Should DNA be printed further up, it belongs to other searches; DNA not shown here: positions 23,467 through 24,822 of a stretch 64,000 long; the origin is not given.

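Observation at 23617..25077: Second phage sigma factor fused to an uncharacterised 170-aa C-terminal domain, back-to-back with an XRE regulator and an operator array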

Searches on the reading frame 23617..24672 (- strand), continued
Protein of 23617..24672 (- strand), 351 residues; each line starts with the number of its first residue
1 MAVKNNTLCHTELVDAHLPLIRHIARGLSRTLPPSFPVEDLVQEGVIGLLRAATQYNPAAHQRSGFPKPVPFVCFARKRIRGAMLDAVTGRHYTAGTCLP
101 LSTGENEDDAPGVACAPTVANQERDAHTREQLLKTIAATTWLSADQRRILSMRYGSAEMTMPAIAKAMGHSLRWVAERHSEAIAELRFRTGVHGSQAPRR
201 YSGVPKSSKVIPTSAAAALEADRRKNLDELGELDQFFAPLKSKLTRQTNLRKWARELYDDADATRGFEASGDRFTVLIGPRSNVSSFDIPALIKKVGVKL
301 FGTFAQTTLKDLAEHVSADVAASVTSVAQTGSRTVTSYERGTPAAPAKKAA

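Call 68: find_related_loci(query=A1, collection=genome_contigs, flank=8000)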
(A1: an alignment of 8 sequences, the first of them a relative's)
Query A1 (351 aa) in genome_contigs; peptide patterns used: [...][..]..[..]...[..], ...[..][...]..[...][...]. (x = any residue, [..] = any of these).
600 stretches matched a pattern (row limit reached: there are more); 344 encode a relative of the query (tblastn E <= 1e-3); the best 80 are kept; 80 distinct loci.
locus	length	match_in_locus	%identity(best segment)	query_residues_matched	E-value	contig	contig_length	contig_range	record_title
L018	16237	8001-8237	44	2-88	2e-15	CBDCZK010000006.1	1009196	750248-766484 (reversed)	MAG: Endozoicomonadaceae bacterium isolate 16bdaa04-9b06-4a59-819a-f28dee817e19 genome assembly, contig: contig_6, whole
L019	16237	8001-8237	45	2-88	5e-15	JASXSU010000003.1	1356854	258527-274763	MAG: Candidatus Endonucleobacter sp. (ex Gigantidas childressi) isolate IAP7 NODE_edge_13950+_length_1356854_cov_45, who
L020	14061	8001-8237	44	2-88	9e-15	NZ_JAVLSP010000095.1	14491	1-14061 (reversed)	Candidatus Sororendozoicomonas aggregata isolate Pac_P3-11-1 NODE_95_length_14491_cov_14.873749, whole genome shotgun se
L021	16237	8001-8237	44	2-88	1e-14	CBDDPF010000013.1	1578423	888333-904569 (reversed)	MAG: Endozoicomonadaceae bacterium isolate 17fc2c02-d069-4e89-b034-8c3bf2a7bc4d genome assembly, contig: contig_12, whol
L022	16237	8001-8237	44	2-88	2e-14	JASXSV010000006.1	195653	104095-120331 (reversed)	MAG: Candidatus Endonucleobacter bathymodioli isolate IAP13 NODE_6+_length_195653_cov_1.06, whole genome shotgun sequenc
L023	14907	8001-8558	33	13-188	2e-14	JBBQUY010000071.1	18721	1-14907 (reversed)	MAG: Gaiellales bacterium isolate Co_metawrap_1958 Cmw_1958_k141_4040782_length_18721_cov_10.9978, whole genome shotgun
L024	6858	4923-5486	33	13-188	3e-14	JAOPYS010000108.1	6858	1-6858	MAG: Thermoleophilia bacterium isolate RYN_234 scaffold_3612999, whole genome shotgun sequence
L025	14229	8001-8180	49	19-86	1e-13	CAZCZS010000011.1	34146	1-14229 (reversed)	MAG TPA_asm: uncultured Mesoaciditoga sp. isolate SRP163575_co3_188 genome assembly, contig: NODE_1164_length_34146_cov_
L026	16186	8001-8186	46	19-88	2e-13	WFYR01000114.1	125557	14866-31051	MAG: Mesoaciditoga sp. isolate S142_12 k151_91563, whole genome shotgun sequence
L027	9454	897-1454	32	13-187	2e-13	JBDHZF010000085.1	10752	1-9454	MAG: Thermoleophilia bacterium isolate AS-MICRO-OLR.85 NODE_27989_length_10752_cov_5.128586, whole genome shotgun sequen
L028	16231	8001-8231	44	14-98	1e-13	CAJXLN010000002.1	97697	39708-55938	MAG TPA_asm: uncultured Thermotogae bacterium isolate SRR4023291_bin.3_MetaBAT_v2.12.1_MAG genome assembly, contig: NODE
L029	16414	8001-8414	31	10-148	4e-13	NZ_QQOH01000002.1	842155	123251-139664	Motiliproteus coralliicola strain C34 Scaffold2_1, whole genome shotgun sequence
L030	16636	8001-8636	28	5-187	4e-13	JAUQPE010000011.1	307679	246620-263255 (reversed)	MAG: Thermotogota bacterium isolate GMQP.bins.24.201705 NODE_8_length_307679_cov_37.6579, whole genome shotgun sequence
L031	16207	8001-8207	48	12-88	4e-13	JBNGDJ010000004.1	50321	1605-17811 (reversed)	MAG: Halothiobacillaceae bacterium isolate E05-025 bin13.fa-4, whole genome shotgun sequence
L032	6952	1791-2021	44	10-94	5e-13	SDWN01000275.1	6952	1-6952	MAG: Neptunomonas sp. isolate MAG-BB-4 scaffold_1066, whole genome shotgun sequence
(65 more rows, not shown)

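Call 74: find_encoding_contigs(protein=P0008, flank=8000, max_places=2)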
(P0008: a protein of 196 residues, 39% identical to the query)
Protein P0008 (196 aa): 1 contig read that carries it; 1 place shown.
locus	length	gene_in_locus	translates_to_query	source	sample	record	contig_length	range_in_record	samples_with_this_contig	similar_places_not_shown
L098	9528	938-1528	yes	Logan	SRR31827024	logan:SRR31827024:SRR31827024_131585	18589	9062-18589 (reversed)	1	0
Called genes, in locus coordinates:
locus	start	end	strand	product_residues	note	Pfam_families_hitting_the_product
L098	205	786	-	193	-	PF12728:HTH_17 (faint)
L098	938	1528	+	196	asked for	PF04542:Sigma70_r2, PF04545:Sigma70_r4 (weak)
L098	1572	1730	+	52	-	-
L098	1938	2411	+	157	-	-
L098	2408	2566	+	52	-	-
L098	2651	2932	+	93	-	-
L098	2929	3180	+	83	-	-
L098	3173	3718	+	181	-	-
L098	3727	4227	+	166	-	-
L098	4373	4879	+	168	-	PF04542:Sigma70_r2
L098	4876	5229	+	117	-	-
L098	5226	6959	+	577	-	-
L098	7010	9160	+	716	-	-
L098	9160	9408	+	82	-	-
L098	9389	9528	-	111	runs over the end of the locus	-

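Call 100: search_protein_families(library=padloc, proteins=[window:23617-24672:-], max_evalue=0.01)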
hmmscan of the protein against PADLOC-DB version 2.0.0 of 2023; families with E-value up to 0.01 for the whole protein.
window:23617-24672:- (351 aa): 0 families

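Call 104: search_protein_families(library=ncbifam, proteins=[window:23617-24672:-], max_evalue=0.01)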
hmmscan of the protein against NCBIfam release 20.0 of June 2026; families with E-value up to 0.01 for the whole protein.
window:23617-24672:- (351 aa): 30 families (the best 25 are shown)
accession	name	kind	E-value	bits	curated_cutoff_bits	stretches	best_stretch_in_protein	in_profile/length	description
TIGR02479.1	FliA_WhiG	subfamily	5.3e-17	62.3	189.6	1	13-87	1-67/224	FliA/WhiG family RNA polymerase sigma factor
NF005413.0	PRK06986.1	subfamily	1.8e-16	60.7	201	1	8-88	13-85/241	RNA polymerase sigma factor FliA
TIGR02937.1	sigma70-ECF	superfamily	6.3e-16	58.4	42.9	1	12-187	5-162/165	sigma-70 family RNA polymerase sigma factor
TIGR02980.1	SigBFG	subfamily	4.9e-09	36.2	234.35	1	10-62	5-54/227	SigB/SigF/SigG family RNA polymerase sigma factor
NF004935.0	PRK06288.1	equivalog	2.5e-08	33.9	343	1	10-87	35-104/270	RNA polymerase sigma factor WhiG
NF005809.0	PRK07670.1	equivalog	1.8e-07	30.9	326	1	10-88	25-95/255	FliA/WhiG family RNA polymerase sigma factor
NF004572.0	PRK05911.1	equivalog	1.9e-07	30.7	378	1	12-63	27-78/257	RNA polymerase sigma factor sigma-28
NF041931.2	MzaA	equivalog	3e-07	29.7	800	1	10-57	477-521/726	MZA anti-phage system associated sigma-70 family RNA polymerase sigma factor MzaA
NF005143.0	PRK06596.1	subfamily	5.4e-07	29.4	241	1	9-62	49-99/285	RNA polymerase factor sigma-32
TIGR02392.1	rpoH_proteo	equivalog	1.1e-06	28.5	323.1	1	10-63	37-87/270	RNA polymerase sigma factor RpoH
NF005693.0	PRK07500.1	equivalog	3.6e-06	26.3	315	1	11-63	43-92/289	RNA polymerase factor sigma-32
TIGR02997.1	Sig70-cyanoRpoD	subfamily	7.7e-06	25.4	384.5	1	6-59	72-122/298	RNA polymerase sigma factor, RpoD/SigA family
NF009091.0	PRK12427.1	equivalog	9.7e-06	25.4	339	1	12-88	19-86/233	FliA/WhiG family RNA polymerase sigma factor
NF005644.0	PRK07408.1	subfamily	5.8e-05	22.8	261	1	11-85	30-94/258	RNA polymerase sigma factor SigF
TIGR02983.1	SigE-fam_strep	subfamily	0.0005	20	141.55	1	118-188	88-156/162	SigE family RNA polymerase sigma factor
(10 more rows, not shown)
